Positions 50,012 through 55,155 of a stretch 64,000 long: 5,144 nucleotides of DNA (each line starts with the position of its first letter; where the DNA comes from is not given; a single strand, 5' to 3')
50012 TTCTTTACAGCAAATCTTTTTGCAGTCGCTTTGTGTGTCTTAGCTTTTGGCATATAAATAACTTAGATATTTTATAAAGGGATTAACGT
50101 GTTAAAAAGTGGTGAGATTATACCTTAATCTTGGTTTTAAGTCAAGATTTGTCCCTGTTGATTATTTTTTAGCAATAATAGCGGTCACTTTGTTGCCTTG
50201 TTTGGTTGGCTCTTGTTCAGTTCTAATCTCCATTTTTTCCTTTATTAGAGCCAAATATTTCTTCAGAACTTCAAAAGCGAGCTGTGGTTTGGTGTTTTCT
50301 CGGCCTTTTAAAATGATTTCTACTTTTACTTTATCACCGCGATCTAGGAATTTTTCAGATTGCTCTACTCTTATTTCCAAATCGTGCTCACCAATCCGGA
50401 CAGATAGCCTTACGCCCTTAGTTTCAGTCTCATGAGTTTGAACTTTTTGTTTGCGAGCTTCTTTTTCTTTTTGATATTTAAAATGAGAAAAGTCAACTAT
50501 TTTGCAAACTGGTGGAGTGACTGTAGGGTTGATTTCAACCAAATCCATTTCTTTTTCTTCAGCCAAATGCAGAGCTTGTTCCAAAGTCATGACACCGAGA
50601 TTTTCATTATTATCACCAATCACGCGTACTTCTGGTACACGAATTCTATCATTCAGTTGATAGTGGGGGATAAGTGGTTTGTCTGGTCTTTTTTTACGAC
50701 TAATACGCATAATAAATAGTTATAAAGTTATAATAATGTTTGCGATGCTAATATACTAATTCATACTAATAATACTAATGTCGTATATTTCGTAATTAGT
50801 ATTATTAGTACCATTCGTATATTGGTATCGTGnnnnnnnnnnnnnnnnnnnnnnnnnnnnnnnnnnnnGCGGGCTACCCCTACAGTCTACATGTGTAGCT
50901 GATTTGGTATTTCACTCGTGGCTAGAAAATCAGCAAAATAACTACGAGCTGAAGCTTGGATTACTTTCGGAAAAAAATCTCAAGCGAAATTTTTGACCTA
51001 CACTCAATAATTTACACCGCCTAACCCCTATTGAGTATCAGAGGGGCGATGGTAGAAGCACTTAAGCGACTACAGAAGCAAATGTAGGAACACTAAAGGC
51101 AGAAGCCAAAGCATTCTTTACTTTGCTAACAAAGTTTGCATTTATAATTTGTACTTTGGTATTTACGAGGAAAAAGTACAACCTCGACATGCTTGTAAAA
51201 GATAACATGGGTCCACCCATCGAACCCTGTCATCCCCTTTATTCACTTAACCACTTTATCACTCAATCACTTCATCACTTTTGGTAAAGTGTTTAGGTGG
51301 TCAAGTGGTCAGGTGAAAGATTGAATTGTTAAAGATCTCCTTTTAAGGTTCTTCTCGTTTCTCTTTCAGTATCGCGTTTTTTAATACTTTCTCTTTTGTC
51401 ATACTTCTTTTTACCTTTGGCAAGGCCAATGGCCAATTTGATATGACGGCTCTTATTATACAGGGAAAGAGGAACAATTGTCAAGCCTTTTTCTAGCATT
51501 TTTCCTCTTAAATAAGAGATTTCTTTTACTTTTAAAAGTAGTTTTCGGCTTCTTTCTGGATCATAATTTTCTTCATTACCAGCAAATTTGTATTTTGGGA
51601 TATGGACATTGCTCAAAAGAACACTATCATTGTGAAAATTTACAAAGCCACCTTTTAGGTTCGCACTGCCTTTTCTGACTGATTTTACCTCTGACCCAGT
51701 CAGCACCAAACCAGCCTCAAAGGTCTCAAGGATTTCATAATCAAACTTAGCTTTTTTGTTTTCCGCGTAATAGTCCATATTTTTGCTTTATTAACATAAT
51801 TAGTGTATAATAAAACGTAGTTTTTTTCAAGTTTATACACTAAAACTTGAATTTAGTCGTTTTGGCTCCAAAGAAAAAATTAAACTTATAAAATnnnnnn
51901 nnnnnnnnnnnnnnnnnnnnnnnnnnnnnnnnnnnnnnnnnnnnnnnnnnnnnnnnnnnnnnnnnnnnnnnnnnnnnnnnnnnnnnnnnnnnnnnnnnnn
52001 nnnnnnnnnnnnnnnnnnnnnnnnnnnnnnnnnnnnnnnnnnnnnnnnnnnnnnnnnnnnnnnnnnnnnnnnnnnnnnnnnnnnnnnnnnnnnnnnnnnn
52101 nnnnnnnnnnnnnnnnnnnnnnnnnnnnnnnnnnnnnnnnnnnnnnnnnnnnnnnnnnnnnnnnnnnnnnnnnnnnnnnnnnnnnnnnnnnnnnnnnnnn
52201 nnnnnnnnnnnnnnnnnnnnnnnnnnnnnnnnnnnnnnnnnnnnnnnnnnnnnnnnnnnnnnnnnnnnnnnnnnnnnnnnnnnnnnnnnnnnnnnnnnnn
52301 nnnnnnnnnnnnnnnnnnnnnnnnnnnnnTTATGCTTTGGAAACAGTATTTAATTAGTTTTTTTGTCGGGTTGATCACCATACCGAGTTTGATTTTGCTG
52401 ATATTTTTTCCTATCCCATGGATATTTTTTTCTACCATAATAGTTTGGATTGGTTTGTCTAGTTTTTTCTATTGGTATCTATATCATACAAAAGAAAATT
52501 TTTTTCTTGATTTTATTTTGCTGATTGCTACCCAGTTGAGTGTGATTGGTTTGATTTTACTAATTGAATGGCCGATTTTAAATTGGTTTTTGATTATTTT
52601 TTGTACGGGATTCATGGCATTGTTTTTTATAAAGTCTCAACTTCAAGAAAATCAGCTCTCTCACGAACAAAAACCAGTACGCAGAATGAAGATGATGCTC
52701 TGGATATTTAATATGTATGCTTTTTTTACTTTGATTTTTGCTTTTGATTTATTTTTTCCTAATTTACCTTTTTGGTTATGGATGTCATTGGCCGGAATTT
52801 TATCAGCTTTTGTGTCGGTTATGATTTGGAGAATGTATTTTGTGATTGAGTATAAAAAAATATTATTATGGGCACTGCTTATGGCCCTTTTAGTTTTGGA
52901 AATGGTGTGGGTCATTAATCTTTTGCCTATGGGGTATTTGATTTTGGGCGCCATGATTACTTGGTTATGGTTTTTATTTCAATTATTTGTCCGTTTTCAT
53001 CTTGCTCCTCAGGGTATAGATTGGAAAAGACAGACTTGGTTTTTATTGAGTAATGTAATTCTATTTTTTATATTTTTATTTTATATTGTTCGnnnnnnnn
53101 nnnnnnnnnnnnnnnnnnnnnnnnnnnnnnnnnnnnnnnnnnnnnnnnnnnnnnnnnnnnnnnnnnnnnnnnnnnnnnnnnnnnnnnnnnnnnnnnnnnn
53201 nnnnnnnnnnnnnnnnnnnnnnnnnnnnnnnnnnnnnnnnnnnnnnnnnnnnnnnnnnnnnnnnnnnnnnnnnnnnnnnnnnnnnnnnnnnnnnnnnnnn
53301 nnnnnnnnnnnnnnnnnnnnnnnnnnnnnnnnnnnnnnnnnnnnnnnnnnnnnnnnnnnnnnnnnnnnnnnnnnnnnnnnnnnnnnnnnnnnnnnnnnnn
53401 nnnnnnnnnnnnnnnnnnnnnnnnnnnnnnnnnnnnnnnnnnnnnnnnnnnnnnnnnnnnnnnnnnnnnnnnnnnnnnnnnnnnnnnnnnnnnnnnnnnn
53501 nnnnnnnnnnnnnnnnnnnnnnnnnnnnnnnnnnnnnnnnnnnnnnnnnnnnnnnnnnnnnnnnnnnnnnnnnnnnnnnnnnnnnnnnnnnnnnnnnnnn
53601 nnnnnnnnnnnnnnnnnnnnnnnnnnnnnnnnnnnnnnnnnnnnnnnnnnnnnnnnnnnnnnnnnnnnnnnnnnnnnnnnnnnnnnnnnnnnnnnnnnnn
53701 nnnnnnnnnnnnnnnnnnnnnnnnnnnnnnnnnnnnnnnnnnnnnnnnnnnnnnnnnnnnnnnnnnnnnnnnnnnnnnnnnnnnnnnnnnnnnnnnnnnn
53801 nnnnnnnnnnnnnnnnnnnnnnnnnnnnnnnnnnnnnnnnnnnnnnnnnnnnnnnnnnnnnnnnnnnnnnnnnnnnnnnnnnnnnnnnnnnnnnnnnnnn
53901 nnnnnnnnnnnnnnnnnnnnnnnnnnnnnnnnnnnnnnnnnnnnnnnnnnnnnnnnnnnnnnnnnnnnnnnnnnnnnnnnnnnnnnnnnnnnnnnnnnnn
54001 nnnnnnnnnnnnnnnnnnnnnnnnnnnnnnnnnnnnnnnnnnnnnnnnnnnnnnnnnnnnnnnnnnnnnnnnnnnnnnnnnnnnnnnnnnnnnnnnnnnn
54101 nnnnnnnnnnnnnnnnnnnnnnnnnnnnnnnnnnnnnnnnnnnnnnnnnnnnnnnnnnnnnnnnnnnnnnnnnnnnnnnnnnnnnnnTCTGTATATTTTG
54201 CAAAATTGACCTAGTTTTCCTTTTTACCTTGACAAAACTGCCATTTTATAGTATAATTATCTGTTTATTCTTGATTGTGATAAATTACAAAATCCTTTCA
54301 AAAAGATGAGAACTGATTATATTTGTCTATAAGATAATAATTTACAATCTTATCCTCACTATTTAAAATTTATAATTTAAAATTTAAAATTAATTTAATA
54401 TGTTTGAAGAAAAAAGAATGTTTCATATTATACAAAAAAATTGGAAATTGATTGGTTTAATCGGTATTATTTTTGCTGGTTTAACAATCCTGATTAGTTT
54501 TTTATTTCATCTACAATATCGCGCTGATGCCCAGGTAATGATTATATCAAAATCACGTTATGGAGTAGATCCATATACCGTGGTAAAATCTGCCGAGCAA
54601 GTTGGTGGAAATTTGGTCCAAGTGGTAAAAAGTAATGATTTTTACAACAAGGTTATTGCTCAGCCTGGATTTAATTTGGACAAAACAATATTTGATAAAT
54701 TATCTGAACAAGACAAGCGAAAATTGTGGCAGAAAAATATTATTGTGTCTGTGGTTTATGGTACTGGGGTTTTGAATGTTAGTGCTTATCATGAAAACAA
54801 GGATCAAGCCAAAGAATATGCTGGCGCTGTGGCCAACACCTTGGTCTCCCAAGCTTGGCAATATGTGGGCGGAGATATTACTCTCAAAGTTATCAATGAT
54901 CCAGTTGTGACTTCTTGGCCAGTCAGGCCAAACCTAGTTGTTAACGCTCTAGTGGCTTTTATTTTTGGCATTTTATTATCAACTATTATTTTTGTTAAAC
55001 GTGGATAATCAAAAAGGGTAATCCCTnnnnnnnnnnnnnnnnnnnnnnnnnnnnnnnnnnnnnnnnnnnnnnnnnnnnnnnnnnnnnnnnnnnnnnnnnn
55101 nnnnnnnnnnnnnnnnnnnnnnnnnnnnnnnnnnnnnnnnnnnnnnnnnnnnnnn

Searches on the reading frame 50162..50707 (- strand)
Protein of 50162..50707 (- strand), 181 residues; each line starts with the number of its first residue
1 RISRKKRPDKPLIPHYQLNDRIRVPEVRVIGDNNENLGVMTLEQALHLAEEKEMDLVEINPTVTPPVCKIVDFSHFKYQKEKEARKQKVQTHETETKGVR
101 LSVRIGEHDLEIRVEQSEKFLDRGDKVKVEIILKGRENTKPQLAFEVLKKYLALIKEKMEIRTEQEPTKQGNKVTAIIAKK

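Call 14: search_protein_families(library=pfam, proteins=[window:50162-50707:-], max_evalue=0.001)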
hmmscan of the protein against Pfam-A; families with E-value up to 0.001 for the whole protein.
window:50162-50707:- (181 aa): 2 families
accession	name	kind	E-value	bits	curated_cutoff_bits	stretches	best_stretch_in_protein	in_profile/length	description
PF05198.21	IF3_N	-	6.2e-29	100.4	26.9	1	18-87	1-70/70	Translation initiation factor IF-3, N-terminal domain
PF00707.27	IF3_C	-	2.8e-20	72.5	34.8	1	95-181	2-86/86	Translation initiation factor IF-3, C-terminal domain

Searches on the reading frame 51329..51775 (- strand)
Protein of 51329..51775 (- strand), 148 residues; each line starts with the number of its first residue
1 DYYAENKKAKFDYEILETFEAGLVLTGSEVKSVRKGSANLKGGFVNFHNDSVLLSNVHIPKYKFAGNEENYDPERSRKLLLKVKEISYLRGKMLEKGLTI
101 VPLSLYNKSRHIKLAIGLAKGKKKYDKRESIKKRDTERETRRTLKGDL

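Call 14: search_protein_families(library=pfam, proteins=[window:51329-51775:-], max_evalue=0.001)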
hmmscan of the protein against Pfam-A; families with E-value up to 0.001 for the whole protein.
window:51329-51775:- (148 aa): 1 family
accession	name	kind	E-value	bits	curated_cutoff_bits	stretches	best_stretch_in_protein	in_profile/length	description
PF01668.23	SmpB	-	1e-54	184.8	27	1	4-145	2-142/143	SmpB protein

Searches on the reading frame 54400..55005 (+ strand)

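Call 12: search_protein_families(library=pfam, proteins=[window:54400-55005:+], max_evalue=0.001)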
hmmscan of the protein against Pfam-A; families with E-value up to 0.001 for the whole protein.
window:54400-55005:+ (202 aa): 1 family
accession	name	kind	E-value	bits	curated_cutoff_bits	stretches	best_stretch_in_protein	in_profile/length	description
PF02706.20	Wzz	-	1.7e-07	31.9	25.5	1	6-87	7-89/91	Chain length determinant protein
